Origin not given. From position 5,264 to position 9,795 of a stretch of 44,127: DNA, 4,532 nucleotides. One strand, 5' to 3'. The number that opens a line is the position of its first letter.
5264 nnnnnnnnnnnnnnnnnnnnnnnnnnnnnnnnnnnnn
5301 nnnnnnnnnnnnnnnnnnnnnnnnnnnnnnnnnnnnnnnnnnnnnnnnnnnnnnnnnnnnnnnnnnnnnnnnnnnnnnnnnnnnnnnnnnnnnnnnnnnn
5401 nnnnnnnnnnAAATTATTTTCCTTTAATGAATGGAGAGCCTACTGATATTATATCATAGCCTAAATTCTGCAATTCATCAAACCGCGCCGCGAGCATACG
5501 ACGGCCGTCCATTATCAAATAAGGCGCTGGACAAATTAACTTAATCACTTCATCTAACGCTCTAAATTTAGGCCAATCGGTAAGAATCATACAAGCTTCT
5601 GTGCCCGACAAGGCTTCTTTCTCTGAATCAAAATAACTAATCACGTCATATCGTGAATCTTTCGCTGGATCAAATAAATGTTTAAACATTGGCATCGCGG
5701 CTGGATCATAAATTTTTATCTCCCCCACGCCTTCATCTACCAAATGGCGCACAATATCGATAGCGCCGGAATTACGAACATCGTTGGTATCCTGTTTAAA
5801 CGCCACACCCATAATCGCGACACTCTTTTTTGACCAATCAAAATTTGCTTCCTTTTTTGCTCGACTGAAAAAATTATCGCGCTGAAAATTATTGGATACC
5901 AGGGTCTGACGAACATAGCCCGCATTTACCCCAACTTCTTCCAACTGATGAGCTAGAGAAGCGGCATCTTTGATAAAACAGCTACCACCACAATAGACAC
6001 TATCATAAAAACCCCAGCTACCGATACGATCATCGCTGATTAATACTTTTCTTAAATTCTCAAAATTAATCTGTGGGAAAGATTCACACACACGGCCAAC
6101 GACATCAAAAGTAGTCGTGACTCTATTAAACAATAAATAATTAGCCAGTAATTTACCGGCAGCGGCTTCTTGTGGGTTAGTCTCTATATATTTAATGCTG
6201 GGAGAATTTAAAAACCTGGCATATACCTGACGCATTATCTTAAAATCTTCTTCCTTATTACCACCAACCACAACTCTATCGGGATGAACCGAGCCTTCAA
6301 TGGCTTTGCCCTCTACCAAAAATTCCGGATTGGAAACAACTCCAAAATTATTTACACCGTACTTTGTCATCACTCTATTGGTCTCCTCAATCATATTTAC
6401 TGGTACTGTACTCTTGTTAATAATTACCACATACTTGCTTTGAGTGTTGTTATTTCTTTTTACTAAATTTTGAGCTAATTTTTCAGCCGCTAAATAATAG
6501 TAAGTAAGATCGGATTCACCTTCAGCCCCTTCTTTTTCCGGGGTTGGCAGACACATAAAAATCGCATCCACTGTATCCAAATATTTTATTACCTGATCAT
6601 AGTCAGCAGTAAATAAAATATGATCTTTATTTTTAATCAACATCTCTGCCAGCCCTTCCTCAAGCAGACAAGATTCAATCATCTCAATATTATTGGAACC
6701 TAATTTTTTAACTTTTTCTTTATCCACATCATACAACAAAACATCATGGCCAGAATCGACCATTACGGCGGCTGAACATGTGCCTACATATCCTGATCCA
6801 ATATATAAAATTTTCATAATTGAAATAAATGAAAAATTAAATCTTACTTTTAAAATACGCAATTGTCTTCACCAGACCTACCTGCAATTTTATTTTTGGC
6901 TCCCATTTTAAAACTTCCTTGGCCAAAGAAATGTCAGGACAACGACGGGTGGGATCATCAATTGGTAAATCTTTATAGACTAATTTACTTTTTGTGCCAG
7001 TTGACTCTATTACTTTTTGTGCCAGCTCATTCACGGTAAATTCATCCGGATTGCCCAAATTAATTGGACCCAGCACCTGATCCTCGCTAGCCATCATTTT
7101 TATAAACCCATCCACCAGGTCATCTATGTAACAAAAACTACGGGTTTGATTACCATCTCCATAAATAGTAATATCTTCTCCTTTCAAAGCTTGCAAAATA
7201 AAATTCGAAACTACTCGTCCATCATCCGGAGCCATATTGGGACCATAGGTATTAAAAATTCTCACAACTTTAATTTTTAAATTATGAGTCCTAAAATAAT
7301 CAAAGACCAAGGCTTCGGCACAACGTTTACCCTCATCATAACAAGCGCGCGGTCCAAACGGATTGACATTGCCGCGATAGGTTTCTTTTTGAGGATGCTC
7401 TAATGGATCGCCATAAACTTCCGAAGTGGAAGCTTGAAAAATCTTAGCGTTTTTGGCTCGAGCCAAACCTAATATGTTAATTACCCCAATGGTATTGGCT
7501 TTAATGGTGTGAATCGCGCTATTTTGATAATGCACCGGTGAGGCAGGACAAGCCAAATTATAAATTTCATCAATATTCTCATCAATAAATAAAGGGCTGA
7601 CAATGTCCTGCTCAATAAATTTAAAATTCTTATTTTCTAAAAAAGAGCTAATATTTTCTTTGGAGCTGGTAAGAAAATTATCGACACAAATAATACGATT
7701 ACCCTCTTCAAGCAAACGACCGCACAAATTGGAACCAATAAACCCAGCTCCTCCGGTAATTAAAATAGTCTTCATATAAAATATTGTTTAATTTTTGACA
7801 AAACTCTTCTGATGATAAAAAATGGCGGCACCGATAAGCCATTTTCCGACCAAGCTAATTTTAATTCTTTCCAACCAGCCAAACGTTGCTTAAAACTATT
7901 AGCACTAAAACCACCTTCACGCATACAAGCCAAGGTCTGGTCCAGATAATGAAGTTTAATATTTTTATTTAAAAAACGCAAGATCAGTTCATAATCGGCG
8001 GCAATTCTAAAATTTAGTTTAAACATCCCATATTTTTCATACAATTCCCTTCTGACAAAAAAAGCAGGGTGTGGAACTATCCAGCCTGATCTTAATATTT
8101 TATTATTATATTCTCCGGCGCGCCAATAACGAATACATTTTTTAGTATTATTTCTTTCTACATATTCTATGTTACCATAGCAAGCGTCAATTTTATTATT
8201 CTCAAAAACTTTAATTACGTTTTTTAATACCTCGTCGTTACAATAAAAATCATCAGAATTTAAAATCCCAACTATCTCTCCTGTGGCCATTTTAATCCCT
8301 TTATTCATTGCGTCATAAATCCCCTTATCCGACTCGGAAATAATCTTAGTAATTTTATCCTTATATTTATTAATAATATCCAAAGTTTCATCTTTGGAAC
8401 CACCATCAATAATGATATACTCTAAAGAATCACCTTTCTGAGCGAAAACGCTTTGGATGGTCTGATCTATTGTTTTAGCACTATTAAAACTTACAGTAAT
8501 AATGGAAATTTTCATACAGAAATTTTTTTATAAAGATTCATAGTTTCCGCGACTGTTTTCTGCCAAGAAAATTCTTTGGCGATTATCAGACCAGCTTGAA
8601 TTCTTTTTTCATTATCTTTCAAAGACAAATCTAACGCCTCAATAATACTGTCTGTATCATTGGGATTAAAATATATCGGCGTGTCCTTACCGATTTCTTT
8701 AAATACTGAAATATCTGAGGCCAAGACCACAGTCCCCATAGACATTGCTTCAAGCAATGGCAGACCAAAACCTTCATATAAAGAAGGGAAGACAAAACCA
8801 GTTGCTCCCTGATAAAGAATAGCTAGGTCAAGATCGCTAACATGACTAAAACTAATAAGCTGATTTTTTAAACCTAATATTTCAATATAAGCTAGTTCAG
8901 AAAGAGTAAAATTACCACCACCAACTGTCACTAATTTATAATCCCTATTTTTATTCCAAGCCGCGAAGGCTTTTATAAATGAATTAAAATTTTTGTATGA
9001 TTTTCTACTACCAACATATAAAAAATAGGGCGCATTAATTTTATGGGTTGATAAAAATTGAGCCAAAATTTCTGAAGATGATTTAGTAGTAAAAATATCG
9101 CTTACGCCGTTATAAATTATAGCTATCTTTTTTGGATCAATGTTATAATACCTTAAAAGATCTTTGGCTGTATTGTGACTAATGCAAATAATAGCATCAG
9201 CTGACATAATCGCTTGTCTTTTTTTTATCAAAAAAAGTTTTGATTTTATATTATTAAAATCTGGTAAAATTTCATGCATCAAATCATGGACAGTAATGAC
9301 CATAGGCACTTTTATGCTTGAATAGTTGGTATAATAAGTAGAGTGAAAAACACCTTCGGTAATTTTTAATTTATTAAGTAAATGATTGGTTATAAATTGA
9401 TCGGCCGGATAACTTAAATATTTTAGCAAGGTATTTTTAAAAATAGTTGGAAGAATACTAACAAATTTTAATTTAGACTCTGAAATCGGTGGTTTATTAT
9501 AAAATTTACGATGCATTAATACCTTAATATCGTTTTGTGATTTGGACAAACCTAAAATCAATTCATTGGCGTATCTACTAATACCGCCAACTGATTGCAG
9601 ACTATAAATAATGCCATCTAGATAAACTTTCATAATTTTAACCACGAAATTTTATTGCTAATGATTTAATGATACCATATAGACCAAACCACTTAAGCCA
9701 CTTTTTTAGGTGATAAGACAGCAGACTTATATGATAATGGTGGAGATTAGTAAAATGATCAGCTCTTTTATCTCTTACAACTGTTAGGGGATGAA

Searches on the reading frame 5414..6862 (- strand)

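Call 7: search_protein_families(library=pfam, proteins=[window:5414-6862:-], max_evalue=0.0001)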
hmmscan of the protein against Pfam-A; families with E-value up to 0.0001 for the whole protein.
window:5414-6862:- (482 aa): 3 families
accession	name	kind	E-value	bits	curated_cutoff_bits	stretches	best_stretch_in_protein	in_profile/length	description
PF03721.20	UDPG_MGDP_dh_N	-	1.6e-39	135.8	27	1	16-212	1-186/187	UDP-glucose/GDP-mannose dehydrogenase family, NAD binding domain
PF03720.21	UDPG_MGDP_dh_C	-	3.1e-22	79.3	30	1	349-457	1-101/103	UDP-glucose/GDP-mannose dehydrogenase family, UDP binding domain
PF00984.24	UDPG_MGDP_dh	-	1.1e-10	41.9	25.4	1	232-325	2-93/94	UDP-glucose/GDP-mannose dehydrogenase family, central domain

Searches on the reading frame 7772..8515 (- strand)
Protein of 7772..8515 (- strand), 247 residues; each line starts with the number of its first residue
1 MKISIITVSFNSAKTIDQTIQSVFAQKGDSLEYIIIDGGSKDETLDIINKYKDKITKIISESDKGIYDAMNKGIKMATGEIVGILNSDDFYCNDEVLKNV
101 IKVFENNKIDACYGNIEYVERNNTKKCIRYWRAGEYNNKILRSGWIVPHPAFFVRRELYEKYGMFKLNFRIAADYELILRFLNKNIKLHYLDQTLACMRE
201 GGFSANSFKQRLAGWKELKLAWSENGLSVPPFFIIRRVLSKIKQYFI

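Call 7: search_protein_families(library=pfam, proteins=[window:7772-8515:-], max_evalue=0.0001)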
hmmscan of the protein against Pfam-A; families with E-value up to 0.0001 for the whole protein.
window:7772-8515:- (247 aa): 3 families
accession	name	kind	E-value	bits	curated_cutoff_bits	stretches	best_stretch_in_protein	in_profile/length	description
PF00535.33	Glycos_transf_2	-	1.4e-28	100.4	23.3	1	4-162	1-167/168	Glycosyl transferase family 2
PF13641.12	Glyco_tranf_2_3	-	1.3e-09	38.8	27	1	3-200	3-212/230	Glycosyltransferase like family 2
PF10111.15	Glyco_tranf_2_2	-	1e-06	28.9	27.3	1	11-118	8-126/276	Glycosyltransferase like family 2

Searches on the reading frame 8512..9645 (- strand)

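Call 7: search_protein_families(library=pfam, proteins=[window:8512-9645:-], max_evalue=0.0001)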
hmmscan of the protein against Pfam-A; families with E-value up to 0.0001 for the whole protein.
window:8512-9645:- (377 aa): 4 families
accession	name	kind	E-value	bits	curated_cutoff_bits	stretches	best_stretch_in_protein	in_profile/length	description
PF00534.26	Glycos_transf_1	-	7.9e-30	104.1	26.4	1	204-348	14-162/172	Glycosyl transferases group 1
PF13692.12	Glyco_trans_1_4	-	2.1e-22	80.4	27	1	206-343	2-141/142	Glycosyl transferases group 1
PF13439.12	Glyco_transf_4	-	9e-18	65.3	28.5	1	19-182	1-167/170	Glycosyltransferase Family 4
PF13579.12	Glyco_trans_4_4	-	8.9e-07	29.8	29.7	1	20-180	1-158/158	Glycosyl transferase 4-like domain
